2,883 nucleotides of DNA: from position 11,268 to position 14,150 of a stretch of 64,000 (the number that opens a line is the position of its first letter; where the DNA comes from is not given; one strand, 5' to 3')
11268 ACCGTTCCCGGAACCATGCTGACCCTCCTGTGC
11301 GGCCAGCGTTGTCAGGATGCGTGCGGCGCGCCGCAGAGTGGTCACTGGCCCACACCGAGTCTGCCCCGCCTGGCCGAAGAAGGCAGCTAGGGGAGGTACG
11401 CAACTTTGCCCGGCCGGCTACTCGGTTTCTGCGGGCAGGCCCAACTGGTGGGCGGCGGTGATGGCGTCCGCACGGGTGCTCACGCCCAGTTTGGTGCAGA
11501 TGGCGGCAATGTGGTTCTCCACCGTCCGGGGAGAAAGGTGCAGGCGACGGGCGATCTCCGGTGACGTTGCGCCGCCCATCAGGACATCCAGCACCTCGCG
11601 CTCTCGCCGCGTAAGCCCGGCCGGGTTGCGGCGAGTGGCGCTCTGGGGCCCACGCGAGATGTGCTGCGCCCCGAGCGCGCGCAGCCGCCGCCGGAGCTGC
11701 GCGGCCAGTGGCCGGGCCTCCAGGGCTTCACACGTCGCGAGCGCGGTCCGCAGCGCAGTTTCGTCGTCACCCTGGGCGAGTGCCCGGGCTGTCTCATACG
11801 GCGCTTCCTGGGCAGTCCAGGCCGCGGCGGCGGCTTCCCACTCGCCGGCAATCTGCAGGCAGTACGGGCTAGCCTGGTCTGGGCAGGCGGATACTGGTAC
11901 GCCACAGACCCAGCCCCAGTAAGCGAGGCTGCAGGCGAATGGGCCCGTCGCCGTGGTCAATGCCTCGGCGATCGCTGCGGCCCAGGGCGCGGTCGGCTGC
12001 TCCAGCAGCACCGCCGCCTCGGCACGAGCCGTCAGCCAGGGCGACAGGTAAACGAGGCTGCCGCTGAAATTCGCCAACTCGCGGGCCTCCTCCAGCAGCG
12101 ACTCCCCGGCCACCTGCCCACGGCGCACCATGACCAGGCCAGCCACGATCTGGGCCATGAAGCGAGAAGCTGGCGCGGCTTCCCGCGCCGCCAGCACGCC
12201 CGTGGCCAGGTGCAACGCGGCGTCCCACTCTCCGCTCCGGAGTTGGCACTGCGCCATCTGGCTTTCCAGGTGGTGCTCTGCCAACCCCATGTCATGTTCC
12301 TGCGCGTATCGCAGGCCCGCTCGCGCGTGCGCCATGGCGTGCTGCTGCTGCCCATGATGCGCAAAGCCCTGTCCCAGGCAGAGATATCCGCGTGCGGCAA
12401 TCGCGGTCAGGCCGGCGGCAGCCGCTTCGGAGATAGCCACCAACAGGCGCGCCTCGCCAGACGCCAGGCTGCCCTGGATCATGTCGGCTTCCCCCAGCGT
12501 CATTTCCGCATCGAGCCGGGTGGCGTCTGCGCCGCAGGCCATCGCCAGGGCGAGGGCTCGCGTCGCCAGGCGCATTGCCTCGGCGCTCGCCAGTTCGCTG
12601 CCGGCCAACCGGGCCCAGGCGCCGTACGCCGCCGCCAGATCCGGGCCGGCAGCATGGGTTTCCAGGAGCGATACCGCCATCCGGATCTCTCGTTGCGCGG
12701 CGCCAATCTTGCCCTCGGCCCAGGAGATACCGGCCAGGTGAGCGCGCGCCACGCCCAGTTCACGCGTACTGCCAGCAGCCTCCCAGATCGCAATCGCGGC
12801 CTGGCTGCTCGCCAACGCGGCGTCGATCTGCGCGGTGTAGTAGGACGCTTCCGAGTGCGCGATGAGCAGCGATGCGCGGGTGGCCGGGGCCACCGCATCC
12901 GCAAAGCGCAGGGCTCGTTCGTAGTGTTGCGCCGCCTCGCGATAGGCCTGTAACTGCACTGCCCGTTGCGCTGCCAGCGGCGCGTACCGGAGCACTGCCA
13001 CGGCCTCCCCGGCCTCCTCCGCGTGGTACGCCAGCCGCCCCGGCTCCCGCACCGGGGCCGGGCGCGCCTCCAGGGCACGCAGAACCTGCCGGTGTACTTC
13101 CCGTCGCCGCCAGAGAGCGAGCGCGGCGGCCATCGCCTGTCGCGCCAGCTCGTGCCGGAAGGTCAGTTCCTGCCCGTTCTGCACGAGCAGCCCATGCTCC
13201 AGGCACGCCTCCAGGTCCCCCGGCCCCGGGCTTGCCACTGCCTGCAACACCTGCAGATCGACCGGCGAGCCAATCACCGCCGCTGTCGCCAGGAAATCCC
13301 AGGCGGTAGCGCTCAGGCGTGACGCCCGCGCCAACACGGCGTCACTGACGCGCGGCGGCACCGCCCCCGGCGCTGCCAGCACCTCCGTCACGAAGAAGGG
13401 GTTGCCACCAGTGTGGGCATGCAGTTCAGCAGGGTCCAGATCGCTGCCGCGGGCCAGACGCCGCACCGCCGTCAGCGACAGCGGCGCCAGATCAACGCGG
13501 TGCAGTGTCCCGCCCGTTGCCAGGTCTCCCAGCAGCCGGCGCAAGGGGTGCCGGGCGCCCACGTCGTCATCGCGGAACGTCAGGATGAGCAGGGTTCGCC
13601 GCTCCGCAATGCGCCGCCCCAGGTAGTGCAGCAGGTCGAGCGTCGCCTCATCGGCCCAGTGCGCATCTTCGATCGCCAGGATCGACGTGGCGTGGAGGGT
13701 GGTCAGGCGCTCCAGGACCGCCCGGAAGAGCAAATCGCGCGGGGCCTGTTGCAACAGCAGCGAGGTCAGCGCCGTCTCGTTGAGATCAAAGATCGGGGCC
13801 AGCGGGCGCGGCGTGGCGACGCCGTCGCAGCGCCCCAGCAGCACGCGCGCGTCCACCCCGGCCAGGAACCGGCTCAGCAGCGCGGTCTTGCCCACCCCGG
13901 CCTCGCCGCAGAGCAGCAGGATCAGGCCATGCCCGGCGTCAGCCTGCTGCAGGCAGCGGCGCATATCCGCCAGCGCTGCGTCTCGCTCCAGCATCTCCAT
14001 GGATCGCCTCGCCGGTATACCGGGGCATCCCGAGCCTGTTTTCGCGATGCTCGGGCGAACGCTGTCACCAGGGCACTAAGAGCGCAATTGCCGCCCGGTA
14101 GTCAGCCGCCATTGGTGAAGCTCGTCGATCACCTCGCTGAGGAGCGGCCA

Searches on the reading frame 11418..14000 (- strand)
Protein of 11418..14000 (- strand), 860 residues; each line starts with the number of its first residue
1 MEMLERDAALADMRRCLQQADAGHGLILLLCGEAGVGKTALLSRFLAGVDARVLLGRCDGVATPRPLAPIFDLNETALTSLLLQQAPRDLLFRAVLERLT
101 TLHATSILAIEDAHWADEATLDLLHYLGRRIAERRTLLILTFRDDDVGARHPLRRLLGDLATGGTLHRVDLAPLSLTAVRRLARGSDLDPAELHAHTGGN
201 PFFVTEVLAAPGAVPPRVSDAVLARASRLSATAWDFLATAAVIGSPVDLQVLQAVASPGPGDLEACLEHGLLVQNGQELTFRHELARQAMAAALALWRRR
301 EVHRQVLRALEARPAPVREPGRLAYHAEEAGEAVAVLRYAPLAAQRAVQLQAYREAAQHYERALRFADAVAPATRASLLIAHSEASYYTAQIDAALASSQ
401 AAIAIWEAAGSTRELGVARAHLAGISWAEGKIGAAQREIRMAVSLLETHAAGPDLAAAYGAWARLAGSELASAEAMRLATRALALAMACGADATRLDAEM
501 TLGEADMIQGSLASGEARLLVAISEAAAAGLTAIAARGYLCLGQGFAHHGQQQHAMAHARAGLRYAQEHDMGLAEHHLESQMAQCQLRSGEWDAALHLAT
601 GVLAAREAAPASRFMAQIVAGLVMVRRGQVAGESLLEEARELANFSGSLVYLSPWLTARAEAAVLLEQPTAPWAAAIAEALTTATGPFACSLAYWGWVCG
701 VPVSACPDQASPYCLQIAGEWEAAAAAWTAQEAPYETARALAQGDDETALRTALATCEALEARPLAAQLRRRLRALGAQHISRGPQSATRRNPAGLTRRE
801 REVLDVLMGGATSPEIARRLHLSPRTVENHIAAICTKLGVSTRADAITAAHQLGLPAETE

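Call 40: search_protein_families(library=pfam, proteins=[window:11418-14000:-], max_evalue=0.001)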
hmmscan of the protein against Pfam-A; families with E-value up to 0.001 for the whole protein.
window:11418-14000:- (860 aa): 4 families
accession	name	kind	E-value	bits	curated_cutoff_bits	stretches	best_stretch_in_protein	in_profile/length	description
PF00196.25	GerE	-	2.1e-16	59.7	23.5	1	796-849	3-56/57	Bacterial regulatory proteins, luxR family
PF13191.12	AAA_16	-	3.2e-14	54.2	32.6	1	5-139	4-166/167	AAA ATPase domain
PF13401.12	AAA_22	-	1.2e-08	35.8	27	1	24-129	4-109/130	AAA domain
PF08281.18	Sigma70_r4_2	-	2.7e-05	24.1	25.7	1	795-837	10-53/54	Sigma-70, region 4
